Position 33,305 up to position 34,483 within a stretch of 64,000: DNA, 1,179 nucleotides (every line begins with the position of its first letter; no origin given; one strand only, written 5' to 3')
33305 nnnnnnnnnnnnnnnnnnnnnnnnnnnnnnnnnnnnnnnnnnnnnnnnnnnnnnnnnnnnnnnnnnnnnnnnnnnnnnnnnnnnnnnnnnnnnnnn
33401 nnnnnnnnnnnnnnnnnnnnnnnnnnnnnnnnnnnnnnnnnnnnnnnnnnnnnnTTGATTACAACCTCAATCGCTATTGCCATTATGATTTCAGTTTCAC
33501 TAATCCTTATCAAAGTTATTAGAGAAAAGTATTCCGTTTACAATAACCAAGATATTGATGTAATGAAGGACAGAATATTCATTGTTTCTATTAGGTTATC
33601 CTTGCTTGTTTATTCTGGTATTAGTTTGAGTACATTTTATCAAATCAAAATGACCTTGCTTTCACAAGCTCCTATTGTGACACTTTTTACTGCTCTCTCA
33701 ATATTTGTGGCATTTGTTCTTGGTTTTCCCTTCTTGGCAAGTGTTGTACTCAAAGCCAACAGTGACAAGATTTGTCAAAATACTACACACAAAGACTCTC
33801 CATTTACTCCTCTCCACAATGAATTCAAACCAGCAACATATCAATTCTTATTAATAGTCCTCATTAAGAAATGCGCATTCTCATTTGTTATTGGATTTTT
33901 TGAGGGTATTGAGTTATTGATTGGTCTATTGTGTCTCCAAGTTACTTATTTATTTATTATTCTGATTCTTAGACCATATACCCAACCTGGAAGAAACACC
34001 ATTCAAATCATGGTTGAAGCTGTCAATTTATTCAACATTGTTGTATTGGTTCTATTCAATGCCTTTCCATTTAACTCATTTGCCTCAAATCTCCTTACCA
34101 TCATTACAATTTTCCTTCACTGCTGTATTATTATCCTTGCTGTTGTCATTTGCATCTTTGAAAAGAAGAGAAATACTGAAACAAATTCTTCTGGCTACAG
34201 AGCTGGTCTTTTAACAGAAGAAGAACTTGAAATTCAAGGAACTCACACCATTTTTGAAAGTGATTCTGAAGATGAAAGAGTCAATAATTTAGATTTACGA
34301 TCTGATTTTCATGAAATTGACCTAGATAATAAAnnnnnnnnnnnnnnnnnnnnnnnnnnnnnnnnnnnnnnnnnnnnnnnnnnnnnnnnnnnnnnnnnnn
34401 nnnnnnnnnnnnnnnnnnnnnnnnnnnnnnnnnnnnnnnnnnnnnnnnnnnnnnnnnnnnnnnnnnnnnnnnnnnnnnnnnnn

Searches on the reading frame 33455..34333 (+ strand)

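Call 51: search_protein_families(library=pfam, proteins=[window:33455-34333:+], max_evalue=0.001)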
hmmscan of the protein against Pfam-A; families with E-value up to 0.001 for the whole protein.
window:33455-34333:+ (293 aa): 1 family
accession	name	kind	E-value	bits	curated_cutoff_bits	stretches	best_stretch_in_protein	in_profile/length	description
PF06011.17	TRP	-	3.2e-09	36.6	28.5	1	5-234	155-400/426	Transient receptor potential (TRP) ion channel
